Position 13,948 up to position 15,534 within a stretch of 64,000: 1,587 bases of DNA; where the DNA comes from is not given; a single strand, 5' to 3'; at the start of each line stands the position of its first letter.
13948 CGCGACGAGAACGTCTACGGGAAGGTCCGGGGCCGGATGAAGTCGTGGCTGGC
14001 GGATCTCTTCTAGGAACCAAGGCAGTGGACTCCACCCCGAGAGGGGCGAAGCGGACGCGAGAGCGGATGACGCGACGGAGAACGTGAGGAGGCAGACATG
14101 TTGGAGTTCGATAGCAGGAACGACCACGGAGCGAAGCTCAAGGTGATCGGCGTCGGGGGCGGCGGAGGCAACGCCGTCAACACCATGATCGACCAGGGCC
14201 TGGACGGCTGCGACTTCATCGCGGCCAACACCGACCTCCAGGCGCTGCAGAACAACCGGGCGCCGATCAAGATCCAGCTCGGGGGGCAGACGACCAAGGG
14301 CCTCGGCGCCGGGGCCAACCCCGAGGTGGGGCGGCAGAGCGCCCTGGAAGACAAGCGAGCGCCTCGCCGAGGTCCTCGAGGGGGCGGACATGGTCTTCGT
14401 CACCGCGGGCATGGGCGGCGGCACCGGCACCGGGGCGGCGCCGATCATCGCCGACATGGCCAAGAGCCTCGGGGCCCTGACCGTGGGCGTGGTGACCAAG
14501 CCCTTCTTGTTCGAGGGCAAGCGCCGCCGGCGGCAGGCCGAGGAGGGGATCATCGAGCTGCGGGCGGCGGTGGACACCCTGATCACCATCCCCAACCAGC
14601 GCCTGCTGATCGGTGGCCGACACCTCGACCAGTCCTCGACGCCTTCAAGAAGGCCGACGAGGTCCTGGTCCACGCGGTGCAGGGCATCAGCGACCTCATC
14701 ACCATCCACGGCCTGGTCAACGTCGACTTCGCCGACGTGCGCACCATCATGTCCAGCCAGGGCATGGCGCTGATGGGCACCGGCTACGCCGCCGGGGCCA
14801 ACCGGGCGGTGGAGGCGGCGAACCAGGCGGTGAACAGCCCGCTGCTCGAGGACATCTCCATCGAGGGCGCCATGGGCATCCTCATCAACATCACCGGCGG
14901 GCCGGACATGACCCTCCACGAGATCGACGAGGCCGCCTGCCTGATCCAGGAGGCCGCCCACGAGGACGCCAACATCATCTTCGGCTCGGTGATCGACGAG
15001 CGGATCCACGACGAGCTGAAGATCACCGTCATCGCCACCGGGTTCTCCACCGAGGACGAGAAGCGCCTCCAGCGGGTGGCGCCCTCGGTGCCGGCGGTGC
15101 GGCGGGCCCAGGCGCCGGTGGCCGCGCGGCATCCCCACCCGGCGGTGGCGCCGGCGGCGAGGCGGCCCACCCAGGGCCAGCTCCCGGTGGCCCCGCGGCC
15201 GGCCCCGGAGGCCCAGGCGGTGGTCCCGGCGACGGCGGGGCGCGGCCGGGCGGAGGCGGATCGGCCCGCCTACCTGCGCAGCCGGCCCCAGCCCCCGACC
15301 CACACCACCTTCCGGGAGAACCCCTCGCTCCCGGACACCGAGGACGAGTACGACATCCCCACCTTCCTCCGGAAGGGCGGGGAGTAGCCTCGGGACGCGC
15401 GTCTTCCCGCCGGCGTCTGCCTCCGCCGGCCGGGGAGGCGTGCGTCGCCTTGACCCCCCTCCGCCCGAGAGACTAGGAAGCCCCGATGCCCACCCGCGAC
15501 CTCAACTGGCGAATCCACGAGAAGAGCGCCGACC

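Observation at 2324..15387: Essential division genes murF, ftsA and ftsZ all carry single-base frameshifts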

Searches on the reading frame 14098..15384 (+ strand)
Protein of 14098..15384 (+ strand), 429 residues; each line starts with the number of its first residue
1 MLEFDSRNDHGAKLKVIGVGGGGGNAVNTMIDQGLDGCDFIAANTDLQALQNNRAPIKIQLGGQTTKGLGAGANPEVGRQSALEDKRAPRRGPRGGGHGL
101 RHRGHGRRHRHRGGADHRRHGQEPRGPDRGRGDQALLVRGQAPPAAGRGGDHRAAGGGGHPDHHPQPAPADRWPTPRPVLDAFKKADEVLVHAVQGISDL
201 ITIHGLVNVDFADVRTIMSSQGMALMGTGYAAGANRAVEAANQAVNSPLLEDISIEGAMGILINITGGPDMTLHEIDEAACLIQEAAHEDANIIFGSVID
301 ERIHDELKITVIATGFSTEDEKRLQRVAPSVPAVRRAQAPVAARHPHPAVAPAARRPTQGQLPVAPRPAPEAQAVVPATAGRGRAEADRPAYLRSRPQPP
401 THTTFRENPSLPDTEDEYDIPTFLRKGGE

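Call 25: find_homologous_proteins(query=window:14098-15384:+, max_evalue=1e-20)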
Query window:14098-15384:+ (429 aa): 8000 proteins with E <= 1e-20 among 8000 candidates; the best 120 are listed.
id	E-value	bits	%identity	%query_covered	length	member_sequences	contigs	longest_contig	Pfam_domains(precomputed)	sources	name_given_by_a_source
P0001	9.0e-148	511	69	86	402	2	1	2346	PF00091.32,PF12327.14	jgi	-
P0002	7.8e-147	508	100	55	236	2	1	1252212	PF12327.14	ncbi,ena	-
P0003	1.2e-134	468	58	100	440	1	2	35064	PF00091.32,PF12327.14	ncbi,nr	ncbi:MAG: cell division protein FtsZ [Deltaproteobacteria bacterium]|nr:MAG: cell division protein F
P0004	2.2e-133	464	67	58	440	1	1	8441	PF00091.32,PF12327.14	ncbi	-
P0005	2.4e-132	460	68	57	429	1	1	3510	PF00091.32,PF12327.14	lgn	-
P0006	4.4e-130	453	57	100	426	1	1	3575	PF00091.32,PF12327.14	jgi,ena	-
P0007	5.2e-127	443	55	100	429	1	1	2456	PF00091.32,PF12327.14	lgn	-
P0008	4.8e-117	410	52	100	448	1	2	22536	PF00091.32,PF12327.14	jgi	jgi:cell division protein FtsZ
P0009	9.8e-113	396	51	100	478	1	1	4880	PF00091.32,PF12327.14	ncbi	-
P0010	1.1e-112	395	50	100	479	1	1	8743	PF00091.32,PF12327.14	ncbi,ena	-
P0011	2.7e-111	391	51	100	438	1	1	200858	PF00091.32,PF12327.14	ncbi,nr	ncbi:MAG: cell division protein FtsZ [Deltaproteobacteria bacterium]|nr:cell division protein FtsZ [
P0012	3.4e-111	391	50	100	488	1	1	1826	PF00091.32,PF12327.14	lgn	-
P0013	5.1e-103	364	50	98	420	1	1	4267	PF00091.32,PF12327.14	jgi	jgi:cell division protein FtsZ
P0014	2.3e-101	358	51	99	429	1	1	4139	PF00091.32,PF12327.14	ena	-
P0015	4.4e-100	354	55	58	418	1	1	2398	PF00091.32,PF12327.14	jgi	jgi:cell division protein FtsZ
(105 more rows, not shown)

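Call 26: find_encoding_contigs(protein=P0002, flank=10000, max_places=5)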
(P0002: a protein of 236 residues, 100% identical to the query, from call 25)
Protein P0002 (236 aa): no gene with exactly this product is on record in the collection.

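Call 27: list_cluster_members(proteins=[P0002, P0001])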
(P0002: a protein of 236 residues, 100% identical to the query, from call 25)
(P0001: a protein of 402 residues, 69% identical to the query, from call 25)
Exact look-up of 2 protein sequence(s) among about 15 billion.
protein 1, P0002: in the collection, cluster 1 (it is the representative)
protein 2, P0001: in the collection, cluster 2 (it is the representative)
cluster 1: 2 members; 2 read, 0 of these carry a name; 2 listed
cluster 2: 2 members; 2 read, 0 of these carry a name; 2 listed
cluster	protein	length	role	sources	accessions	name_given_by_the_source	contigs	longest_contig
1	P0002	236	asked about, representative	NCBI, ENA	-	-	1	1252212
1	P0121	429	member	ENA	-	-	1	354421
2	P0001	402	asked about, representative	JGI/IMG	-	-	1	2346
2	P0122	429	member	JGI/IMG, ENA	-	-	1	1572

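Call 30: find_encoding_contigs(protein=P0121, flank=10000, max_places=5)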
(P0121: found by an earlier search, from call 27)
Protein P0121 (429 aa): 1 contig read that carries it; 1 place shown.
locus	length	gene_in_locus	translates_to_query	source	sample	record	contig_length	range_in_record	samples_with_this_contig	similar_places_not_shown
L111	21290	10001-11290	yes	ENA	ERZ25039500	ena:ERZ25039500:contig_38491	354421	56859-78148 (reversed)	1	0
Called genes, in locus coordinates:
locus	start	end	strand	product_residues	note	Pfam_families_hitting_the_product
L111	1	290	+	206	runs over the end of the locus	PF10555:MraY_sig1 (weak)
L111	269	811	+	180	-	PF00953:Glycos_transf_4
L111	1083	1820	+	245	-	-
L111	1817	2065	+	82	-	-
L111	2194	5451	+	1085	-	PF01098:FTSW_RODA_SPOVE, PF03033:Glyco_transf_28, PF04101:Glyco_tran_28_C, PF06722:EryCIII-like_C (faint), PF01225:Mur_ligase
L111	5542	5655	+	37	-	-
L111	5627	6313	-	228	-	-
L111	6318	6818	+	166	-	PF02873:MurB_C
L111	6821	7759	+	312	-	PF01820:Dala_Dala_lig_N, PF01071:GARS_A (weak), PF02655:ATP-grasp_3, PF02786:CPSase_L_D2, PF08443:RimK (faint), PF02222:ATP-grasp, PF07478:Dala_Dala_lig_C, PF13535:ATP-grasp_4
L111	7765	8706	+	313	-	PF08478:POTRA_1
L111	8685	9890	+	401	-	PF14450:FtsA, PF02491:SHS2_FTSA, PF06723:MreB_Mbl, PF11104:PilM_2 (weak), PF06277:EutA, PF14450:FtsA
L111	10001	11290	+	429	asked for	PF00091:Tubulin, PF12327:FtsZ_C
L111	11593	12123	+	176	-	-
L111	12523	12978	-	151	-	-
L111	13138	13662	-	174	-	-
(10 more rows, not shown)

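Call 36: search_protein_families(library=pfam, proteins=[window:14098-15384:+], max_evalue=0.001)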
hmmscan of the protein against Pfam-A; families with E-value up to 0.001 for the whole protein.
window:14098-15384:+ (429 aa): 2 families
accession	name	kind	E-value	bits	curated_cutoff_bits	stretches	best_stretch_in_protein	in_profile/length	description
PF12327.13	FtsZ_C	-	3.2e-35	120.7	27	1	222-316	1-94/95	FtsZ family, C-terminal domain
PF00091.31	Tubulin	-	8.5e-14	52.7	33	1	14-86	2-96/190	Tubulin/FtsZ family, GTPase domain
